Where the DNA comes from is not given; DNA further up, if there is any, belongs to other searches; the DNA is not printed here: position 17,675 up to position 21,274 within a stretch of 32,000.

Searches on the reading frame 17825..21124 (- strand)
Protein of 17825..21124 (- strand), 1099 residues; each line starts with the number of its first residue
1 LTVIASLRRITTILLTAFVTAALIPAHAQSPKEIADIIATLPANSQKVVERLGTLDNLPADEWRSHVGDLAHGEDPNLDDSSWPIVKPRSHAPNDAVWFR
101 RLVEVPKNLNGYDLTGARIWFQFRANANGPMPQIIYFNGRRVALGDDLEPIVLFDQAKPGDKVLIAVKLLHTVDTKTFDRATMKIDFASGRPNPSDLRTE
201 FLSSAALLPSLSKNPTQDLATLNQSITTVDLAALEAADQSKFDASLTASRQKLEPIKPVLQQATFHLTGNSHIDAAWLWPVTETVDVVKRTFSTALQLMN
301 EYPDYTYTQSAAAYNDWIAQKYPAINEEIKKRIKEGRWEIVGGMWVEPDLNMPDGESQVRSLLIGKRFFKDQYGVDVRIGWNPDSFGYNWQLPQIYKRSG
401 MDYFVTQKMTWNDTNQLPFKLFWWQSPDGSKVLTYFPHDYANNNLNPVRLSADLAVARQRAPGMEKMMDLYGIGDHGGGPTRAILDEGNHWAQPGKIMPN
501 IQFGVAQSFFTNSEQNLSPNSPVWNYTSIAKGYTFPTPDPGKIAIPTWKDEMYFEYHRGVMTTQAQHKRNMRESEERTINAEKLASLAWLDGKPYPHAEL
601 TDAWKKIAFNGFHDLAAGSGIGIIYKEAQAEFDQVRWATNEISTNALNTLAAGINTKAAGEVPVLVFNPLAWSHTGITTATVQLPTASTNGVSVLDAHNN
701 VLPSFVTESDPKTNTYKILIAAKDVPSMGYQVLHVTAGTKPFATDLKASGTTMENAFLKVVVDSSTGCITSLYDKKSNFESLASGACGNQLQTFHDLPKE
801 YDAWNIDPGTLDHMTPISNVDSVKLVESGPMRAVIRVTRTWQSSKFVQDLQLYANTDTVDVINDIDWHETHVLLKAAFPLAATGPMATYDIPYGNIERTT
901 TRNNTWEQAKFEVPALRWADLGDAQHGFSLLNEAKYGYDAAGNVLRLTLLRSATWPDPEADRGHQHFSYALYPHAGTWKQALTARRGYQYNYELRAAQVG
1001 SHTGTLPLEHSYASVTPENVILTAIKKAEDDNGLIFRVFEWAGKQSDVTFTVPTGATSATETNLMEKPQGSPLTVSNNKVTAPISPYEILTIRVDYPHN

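Call 4: search_protein_families(library=pfam, proteins=[window:17825-21124:-], max_evalue=0.1)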
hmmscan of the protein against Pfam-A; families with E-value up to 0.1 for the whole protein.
window:17825-21124:- (1099 aa): 4 families
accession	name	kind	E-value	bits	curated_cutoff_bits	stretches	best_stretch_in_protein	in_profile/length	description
PF01074.27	Glyco_hydro_38N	-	4.8e-78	262.7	25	1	265-524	2-269/270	Glycosyl hydrolases family 38 N-terminal domain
PF07748.19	Glyco_hydro_38C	-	1.5e-62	212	25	1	753-959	1-206/206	Glycosyl hydrolases family 38 C-terminal domain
PF17677.7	Glyco_hydro38C2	-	3.4e-18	66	22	1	1019-1092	1-72/72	Glycosyl hydrolases family 38 C-terminal beta sandwich domain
PF09261.16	Alpha-mann_mid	-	8e-18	64.8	31.1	1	555-650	1-96/96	Alpha mannosidase middle domain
